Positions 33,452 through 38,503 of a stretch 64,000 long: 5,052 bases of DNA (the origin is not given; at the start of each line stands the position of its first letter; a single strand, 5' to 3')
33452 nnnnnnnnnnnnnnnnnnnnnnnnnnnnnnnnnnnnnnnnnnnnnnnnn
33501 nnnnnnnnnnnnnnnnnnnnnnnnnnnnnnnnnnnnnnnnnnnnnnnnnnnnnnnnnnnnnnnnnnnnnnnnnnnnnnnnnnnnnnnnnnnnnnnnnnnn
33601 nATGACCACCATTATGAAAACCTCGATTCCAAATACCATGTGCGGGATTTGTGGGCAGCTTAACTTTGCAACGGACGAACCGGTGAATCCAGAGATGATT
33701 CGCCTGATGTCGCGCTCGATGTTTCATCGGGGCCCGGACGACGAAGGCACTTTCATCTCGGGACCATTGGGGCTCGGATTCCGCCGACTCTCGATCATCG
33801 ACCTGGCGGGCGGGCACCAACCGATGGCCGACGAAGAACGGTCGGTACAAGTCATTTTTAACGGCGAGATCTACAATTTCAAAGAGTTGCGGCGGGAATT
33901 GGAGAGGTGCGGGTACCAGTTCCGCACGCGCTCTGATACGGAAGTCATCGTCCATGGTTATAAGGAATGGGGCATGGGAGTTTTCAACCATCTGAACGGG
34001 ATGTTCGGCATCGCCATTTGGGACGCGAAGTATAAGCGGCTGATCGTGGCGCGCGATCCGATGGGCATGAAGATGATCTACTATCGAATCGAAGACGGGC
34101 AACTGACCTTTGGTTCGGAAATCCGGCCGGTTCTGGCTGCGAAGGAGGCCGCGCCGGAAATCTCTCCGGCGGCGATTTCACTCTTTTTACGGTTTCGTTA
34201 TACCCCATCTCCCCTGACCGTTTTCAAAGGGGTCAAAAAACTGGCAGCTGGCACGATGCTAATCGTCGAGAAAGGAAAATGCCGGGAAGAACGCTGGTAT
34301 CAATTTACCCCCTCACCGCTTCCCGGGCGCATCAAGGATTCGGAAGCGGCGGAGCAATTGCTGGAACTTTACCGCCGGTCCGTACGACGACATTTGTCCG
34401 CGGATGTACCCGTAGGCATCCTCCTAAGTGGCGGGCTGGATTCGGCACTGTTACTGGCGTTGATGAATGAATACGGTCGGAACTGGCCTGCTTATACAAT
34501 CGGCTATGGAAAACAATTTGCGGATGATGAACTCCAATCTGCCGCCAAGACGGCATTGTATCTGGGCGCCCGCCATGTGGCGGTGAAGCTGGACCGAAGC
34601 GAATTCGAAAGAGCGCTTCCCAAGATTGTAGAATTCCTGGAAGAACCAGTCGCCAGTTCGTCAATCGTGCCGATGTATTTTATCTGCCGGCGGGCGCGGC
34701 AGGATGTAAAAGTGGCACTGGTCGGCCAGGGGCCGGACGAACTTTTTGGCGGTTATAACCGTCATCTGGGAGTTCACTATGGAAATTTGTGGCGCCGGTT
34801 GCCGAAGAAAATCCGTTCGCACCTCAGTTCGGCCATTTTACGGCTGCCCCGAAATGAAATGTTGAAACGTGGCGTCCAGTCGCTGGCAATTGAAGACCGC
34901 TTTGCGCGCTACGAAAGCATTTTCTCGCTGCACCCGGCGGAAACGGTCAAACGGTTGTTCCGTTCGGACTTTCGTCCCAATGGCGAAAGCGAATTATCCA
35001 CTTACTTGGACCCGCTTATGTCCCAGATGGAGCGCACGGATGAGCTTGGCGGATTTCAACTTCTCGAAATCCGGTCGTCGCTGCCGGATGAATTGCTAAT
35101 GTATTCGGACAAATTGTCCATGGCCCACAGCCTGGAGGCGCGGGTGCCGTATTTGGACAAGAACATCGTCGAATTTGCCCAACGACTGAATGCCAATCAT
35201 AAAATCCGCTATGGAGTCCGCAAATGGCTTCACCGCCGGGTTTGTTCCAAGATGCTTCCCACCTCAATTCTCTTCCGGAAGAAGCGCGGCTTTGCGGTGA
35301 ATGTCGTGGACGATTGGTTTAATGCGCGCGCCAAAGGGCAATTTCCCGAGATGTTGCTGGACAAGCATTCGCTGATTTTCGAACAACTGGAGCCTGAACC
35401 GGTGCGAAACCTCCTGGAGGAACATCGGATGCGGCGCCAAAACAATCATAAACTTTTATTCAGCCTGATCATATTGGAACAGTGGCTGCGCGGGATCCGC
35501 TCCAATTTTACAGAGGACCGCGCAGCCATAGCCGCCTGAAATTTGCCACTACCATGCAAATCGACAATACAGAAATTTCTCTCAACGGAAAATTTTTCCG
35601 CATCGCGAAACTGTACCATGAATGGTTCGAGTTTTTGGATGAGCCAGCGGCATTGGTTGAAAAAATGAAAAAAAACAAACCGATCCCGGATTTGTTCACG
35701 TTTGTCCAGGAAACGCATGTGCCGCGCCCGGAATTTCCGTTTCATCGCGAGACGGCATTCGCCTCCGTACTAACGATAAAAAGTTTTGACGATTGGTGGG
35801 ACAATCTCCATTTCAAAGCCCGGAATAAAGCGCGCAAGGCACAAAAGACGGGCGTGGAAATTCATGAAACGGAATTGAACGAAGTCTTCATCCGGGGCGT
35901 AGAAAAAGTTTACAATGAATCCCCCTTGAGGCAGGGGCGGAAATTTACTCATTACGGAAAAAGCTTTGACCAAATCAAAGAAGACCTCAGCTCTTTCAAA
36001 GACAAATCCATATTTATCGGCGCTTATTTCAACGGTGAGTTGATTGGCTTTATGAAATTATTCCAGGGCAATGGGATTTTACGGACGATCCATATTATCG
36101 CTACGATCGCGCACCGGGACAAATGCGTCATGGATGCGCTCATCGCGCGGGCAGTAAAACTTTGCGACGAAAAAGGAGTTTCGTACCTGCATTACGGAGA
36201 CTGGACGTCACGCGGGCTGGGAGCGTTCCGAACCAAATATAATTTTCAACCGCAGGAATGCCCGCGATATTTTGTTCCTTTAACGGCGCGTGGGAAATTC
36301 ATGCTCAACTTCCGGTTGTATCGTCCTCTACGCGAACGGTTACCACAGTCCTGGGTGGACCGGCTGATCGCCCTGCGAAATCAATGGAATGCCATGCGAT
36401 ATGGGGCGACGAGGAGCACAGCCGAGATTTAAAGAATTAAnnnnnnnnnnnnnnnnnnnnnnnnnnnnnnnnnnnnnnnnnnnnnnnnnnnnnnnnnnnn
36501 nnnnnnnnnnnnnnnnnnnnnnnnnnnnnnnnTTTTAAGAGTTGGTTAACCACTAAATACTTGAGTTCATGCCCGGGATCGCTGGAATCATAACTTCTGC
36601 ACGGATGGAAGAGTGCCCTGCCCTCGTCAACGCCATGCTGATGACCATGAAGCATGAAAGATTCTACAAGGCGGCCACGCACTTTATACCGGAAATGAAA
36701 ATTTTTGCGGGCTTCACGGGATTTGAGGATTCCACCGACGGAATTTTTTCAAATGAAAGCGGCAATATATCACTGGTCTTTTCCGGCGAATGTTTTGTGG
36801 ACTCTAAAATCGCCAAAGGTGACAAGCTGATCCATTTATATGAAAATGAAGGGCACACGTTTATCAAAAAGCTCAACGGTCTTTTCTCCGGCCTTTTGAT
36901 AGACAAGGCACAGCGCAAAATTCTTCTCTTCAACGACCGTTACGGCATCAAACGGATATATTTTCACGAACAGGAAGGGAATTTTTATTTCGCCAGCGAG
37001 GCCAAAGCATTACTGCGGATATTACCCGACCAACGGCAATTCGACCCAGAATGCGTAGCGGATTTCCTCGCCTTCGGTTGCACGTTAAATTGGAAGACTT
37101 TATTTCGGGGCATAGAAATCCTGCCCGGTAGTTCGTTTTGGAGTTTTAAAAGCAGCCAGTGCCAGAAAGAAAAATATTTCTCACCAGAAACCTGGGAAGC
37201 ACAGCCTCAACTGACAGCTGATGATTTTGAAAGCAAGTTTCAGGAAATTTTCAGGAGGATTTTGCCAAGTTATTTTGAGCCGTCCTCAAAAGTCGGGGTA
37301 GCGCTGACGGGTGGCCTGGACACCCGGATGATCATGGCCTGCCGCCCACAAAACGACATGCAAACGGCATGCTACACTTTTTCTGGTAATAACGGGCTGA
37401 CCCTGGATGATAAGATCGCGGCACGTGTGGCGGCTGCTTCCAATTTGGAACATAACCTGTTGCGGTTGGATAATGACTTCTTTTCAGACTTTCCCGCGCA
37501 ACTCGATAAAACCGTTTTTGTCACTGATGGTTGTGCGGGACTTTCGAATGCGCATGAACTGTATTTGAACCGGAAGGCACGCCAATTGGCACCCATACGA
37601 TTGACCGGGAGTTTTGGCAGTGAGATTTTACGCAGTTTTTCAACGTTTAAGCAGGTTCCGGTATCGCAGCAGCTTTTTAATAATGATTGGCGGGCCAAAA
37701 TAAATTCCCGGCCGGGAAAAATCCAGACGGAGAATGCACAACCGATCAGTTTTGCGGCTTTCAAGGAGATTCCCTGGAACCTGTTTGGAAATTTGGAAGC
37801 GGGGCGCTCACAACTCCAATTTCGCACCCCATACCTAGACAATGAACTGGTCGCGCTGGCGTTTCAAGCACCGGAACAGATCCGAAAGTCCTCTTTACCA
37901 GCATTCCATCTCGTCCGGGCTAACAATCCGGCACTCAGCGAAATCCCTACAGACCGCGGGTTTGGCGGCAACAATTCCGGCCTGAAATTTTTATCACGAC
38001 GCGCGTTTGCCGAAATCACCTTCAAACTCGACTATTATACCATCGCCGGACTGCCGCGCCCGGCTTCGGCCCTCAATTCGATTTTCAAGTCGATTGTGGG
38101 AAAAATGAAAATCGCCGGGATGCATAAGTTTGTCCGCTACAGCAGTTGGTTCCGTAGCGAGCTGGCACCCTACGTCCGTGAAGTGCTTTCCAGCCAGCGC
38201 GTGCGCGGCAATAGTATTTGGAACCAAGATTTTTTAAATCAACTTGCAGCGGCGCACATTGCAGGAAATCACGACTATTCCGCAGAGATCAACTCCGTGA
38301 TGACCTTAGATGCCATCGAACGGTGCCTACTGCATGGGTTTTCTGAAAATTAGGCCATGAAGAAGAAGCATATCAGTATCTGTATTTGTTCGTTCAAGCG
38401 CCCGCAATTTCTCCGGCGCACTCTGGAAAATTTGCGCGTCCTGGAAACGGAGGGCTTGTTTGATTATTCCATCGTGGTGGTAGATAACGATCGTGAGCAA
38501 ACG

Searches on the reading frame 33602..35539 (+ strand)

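Call 27: search_protein_families(library=pfam, proteins=[window:33602-35539:+], max_evalue=0.001)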
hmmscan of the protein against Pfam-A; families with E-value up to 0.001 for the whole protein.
window:33602-35539:+ (645 aa): 4 families
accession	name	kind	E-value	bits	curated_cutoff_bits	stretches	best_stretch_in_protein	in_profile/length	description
PF00733.27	Asn_synthase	-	5.7e-82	276.6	21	1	253-630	2-354/354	Asparagine synthase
PF13537.11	GATase_7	-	2.1e-43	147.7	25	1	61-178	2-122/123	Glutamine amidotransferase domain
PF13522.11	GATase_6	-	2.4e-38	131.5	27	1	45-173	1-130/130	Glutamine amidotransferase domain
PF06508.19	QueC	-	9.9e-06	25.6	22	1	273-331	4-61/210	Queuosine biosynthesis protein QueC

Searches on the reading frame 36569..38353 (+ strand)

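Call 57: search_protein_families(library=ncbifam, proteins=[window:36569-38353:+], max_evalue=1e-20)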
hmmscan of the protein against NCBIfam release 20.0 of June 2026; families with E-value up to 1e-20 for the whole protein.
window:36569-38353:+ (594 aa): 3 families
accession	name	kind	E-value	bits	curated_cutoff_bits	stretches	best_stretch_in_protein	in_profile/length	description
TIGR03108.1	eps_aminotran_1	hypoth_equivalog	7.8e-33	114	816.9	1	85-353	102-370/628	XrtA/PEP-CTERM system amidotransferase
TIGR01536.1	asn_synth_AEB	equivalog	1.1e-31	110.4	267.1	1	87-370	105-384/517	asparagine synthase (glutamine-hydrolyzing)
TIGR03104.1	trio_amidotrans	equivalog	2.6e-23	82.1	570.1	0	86-302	103-327/589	N-acetylglutaminylglutamine amidotransferase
